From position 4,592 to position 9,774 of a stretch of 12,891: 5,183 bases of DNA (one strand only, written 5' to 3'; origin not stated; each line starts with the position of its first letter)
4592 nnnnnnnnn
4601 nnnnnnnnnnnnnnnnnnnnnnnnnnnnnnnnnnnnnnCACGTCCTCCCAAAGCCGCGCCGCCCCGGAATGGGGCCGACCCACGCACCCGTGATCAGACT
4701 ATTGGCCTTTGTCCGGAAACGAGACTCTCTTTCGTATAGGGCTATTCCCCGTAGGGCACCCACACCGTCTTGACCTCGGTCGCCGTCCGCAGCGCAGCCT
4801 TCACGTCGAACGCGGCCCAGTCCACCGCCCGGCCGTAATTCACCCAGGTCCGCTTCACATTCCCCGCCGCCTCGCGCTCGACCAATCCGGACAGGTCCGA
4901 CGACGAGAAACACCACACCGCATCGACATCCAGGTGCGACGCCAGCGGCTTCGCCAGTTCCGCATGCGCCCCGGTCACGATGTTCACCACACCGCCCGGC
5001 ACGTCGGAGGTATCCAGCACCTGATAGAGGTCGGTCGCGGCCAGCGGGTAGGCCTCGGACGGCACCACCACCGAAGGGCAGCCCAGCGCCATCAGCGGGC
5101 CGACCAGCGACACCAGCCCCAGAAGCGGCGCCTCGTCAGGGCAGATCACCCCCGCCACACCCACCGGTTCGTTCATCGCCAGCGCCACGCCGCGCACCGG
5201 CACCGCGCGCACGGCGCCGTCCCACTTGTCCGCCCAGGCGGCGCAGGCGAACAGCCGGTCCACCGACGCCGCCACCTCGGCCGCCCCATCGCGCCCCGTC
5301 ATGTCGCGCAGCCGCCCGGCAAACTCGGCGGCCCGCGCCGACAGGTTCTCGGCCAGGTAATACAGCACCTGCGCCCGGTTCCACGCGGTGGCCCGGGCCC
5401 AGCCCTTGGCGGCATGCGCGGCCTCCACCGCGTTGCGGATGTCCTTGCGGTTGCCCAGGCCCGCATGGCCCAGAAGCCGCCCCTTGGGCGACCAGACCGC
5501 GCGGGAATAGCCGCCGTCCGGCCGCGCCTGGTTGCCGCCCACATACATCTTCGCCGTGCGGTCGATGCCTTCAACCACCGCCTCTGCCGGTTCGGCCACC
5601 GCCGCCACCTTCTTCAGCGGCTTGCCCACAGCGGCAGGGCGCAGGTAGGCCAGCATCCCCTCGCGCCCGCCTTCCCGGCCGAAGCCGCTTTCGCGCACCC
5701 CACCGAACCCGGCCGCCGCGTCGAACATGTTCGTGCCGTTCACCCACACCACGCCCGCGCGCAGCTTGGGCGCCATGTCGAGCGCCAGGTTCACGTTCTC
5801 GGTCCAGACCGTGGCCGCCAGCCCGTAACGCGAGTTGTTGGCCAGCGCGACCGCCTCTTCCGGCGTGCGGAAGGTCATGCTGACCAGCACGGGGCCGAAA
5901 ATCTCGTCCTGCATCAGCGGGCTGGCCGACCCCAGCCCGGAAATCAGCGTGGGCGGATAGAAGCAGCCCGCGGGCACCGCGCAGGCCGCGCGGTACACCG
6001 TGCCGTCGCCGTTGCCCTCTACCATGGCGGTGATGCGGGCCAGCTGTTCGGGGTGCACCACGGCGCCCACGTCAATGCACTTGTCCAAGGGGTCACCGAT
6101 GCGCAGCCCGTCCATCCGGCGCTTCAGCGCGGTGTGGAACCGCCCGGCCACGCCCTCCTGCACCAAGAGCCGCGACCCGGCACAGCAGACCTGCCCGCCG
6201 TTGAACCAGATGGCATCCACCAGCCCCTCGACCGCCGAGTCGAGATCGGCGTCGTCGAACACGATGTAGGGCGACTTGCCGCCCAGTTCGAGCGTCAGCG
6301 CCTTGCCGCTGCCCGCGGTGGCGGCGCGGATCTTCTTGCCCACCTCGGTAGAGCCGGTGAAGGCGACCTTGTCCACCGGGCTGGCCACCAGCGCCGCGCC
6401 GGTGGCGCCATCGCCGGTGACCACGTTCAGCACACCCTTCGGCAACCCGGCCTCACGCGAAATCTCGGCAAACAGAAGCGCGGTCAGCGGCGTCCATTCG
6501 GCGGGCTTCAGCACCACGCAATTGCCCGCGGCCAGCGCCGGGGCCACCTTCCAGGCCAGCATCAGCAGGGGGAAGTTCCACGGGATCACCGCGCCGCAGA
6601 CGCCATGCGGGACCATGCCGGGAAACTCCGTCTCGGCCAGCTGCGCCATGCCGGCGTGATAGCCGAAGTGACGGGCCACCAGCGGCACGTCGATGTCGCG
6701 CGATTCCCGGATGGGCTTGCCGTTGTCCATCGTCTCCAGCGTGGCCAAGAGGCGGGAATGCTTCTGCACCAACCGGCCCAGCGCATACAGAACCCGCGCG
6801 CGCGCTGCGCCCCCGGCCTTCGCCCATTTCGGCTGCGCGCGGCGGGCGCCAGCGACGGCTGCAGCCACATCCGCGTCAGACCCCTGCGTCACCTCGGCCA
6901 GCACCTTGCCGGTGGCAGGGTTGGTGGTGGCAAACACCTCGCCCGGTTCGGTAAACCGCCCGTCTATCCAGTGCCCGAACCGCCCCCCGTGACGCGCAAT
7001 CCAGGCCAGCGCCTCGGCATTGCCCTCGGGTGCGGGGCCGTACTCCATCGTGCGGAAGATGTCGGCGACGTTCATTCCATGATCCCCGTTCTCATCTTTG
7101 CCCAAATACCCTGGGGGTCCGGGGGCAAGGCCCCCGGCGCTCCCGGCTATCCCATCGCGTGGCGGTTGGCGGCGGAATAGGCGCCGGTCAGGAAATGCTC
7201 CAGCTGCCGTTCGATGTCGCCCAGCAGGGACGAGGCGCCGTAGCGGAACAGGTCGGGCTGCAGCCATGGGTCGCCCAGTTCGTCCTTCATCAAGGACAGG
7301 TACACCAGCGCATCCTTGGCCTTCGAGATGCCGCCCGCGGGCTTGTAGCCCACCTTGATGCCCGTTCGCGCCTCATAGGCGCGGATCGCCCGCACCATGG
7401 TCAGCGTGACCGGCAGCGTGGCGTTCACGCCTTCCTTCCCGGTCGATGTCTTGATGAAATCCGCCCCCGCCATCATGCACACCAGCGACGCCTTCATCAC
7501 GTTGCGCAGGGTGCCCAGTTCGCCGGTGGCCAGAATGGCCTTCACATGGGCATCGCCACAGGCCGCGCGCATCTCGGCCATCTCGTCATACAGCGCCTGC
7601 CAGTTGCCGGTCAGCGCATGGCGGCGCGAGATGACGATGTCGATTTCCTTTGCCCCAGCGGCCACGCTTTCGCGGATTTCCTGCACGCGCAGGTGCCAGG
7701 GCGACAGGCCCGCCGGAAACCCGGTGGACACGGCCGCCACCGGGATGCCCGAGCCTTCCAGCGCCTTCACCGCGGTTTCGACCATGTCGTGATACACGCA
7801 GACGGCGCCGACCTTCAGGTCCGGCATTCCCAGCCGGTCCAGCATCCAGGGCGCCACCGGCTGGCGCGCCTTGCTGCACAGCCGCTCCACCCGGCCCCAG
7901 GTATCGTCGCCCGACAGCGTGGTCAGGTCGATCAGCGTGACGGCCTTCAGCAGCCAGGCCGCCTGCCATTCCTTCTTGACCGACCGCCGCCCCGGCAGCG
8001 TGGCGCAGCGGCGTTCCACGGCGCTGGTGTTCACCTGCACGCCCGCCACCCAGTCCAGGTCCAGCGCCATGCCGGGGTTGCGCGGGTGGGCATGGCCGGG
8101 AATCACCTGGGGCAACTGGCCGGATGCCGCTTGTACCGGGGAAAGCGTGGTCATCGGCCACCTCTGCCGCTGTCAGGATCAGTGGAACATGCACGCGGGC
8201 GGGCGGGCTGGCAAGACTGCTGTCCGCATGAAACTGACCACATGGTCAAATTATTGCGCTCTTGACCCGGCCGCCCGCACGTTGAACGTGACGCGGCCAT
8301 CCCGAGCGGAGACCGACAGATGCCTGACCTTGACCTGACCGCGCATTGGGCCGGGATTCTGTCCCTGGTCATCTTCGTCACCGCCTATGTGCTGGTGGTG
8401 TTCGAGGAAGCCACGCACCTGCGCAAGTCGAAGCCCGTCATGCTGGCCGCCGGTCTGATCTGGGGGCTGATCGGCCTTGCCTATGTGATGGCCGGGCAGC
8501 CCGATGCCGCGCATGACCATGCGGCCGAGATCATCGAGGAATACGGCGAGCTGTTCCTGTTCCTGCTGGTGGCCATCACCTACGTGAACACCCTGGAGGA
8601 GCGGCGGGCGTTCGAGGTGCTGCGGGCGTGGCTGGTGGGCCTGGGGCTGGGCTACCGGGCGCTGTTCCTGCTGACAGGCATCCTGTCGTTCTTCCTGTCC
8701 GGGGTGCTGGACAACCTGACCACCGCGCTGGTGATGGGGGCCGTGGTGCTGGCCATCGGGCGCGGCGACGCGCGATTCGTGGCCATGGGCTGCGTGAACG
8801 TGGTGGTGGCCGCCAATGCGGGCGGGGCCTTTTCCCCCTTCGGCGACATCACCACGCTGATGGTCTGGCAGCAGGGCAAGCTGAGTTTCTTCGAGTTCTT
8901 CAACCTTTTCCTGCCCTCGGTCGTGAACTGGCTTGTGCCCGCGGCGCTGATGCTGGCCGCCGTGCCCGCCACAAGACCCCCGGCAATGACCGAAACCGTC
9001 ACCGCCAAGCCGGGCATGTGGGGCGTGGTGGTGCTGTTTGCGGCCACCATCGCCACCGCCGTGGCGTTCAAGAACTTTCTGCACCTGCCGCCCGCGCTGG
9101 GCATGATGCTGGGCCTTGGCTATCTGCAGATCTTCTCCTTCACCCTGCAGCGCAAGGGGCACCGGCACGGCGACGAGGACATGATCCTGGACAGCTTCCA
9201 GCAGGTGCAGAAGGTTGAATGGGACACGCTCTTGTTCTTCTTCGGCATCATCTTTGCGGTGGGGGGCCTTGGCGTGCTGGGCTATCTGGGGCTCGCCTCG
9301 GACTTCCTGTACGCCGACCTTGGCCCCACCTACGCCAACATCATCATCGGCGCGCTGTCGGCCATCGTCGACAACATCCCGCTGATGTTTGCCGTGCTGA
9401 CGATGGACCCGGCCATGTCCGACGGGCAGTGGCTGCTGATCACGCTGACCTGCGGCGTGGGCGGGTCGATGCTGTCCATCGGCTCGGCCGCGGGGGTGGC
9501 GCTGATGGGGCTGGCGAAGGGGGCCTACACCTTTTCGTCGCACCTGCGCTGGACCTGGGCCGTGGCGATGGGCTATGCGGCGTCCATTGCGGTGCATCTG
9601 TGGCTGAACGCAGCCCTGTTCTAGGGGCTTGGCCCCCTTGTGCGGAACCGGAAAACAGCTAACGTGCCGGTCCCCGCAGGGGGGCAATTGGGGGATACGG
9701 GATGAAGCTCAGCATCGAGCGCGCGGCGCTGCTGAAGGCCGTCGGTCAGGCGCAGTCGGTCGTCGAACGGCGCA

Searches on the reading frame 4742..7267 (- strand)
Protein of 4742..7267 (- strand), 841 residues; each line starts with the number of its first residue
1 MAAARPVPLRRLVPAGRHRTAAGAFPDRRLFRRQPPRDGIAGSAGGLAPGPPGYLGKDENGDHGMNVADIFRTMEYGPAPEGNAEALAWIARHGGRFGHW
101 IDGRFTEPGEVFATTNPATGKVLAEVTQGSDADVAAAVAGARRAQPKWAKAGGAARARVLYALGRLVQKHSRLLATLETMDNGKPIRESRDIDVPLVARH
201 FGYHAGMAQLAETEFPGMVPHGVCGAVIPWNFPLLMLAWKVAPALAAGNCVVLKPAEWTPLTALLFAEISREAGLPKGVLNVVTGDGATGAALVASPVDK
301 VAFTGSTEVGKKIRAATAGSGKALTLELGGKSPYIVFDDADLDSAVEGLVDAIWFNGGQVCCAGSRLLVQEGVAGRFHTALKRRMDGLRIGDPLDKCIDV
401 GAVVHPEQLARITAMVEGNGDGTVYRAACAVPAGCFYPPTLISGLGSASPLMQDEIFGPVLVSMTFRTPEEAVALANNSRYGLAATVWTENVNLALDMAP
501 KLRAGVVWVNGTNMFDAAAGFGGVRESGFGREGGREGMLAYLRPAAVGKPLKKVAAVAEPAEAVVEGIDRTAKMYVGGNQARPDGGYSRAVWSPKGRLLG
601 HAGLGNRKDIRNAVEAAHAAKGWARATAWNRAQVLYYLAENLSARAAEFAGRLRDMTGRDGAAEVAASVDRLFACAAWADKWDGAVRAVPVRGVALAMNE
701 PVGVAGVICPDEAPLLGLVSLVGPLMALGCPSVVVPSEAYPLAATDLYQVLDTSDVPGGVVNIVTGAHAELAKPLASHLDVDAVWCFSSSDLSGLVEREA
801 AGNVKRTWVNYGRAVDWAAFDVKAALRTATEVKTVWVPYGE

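Call 7: search_protein_families(library=pfam, proteins=[window:4742-7267:-], max_evalue=0.01)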
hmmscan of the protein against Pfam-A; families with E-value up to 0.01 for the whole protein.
window:4742-7267:- (841 aa): 2 families
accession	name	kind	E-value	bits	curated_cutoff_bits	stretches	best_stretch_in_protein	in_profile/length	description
PF00171.27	Aldedh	-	1.1e-178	595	23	2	110-544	7-458/461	Aldehyde dehydrogenase family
PF07368.16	DUF1487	-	0.002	18.1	23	0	464-513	120-170/215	Protein of unknown function (DUF1487)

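Call 8: search_protein_families(library=ncbifam, proteins=[window:4742-7267:-], max_evalue=0.01)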
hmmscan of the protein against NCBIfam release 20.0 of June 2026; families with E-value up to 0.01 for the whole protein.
window:4742-7267:- (841 aa): 42 families (the best 25 are shown)
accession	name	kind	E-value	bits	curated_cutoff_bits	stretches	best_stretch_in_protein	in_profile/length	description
NF010000.0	PRK13473.1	subfamily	5.9e-149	496.7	615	2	100-542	6-465/475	aminobutyraldehyde dehydrogenase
TIGR02299.1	HpaE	equivalog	1.4e-142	475.8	638.35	2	98-541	2-468/488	5-carboxymethyl-2-hydroxymuconate semialdehyde dehydrogenase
TIGR01804.1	BADH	equivalog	1.4e-141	472.2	668.6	2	100-541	1-463/467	betaine-aldehyde dehydrogenase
NF045735.1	PaDhStyDPseudo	equivalog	1.6e-141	472.3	850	2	101-543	7-475/483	phenylacetaldehyde dehydrogenase StyD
NF009725.0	PRK13252.1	equivalog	6.6e-133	443.7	593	2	99-555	9-485/488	betaine-aldehyde dehydrogenase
NF045736.1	PaDhStyDRhodo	equivalog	2.9e-131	438.3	800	2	100-541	6-469/479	phenylacetaldehyde dehydrogenase StyD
NF050026.1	AcaldDHExaC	equivalog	5.6e-129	431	900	2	95-535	14-479/503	acetaldehyde dehydrogenase ExaC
TIGR03216.1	OH_muco_semi_DH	equivalog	3.9e-124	414.9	693.25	2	99-538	3-468/481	2-hydroxymuconic semialdehyde dehydrogenase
NF007352.0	PRK09847.1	equivalog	8.5e-120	400.6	850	2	101-532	24-474/495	aldehyde dehydrogenase PuuC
NF007497.0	PRK10090.1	equivalog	6.1e-115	384.7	500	2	99-544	9-472/480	aldehyde dehydrogenase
TIGR01780.1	SSADH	subfamily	2.4e-113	379.4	646.35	2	115-542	2-445/448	succinate-semialdehyde dehydrogenase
NF006916.0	PRK09407.1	equivalog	2.7e-109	366.2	521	2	110-549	34-492/526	succinic semialdehyde dehydrogenase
TIGR03374.1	ABALDH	equivalog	1.1e-104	350.8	909.3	2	108-535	14-457/472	aminobutyraldehyde dehydrogenase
NF040648.1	lactal_redase_Meth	equivalog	2.7e-104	349.8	650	2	101-533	3-446/463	lactaldehyde dehydrogenase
NF052305.1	DioxValDhHalo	equivalog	4.3e-102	342.5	750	2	100-539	8-471/483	2,5-dioxovalerate dehydrogenase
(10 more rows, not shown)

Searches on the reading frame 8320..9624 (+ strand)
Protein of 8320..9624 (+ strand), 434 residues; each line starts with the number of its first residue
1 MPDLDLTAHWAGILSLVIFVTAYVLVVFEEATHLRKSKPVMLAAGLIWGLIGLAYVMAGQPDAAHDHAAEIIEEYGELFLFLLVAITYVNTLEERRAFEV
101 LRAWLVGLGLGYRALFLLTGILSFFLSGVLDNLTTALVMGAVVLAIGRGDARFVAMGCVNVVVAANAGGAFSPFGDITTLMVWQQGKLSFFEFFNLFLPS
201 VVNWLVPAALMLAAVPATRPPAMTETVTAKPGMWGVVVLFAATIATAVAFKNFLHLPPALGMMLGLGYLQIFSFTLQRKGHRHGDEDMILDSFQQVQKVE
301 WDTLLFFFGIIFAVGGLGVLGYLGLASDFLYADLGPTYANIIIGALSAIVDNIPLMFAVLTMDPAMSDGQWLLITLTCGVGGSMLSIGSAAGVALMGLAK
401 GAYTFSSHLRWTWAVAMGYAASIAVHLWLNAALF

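Call 7: search_protein_families(library=pfam, proteins=[window:8320-9624:+], max_evalue=0.01)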
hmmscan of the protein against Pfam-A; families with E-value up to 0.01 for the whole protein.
window:8320-9624:+ (434 aa): 1 family
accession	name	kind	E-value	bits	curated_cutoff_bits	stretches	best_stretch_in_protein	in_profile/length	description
PF03600.22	CitMHS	-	3.4e-35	122.2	31.9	1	23-379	1-336/336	Citrate transporter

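Call 8: search_protein_families(library=ncbifam, proteins=[window:8320-9624:+], max_evalue=0.01)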
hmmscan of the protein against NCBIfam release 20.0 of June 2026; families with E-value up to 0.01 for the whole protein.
window:8320-9624:+ (434 aa): 2 families
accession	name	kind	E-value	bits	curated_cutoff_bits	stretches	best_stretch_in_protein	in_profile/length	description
NF038006.1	NhaD_1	equivalog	1.1e-154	515.4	80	1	34-419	1-405/405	sodium:proton antiporter NhaD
TIGR00775.1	NhaD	equivalog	1.6e-117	392.8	577.1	1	32-423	15-409/420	NhaD family Na+:H+ antiporter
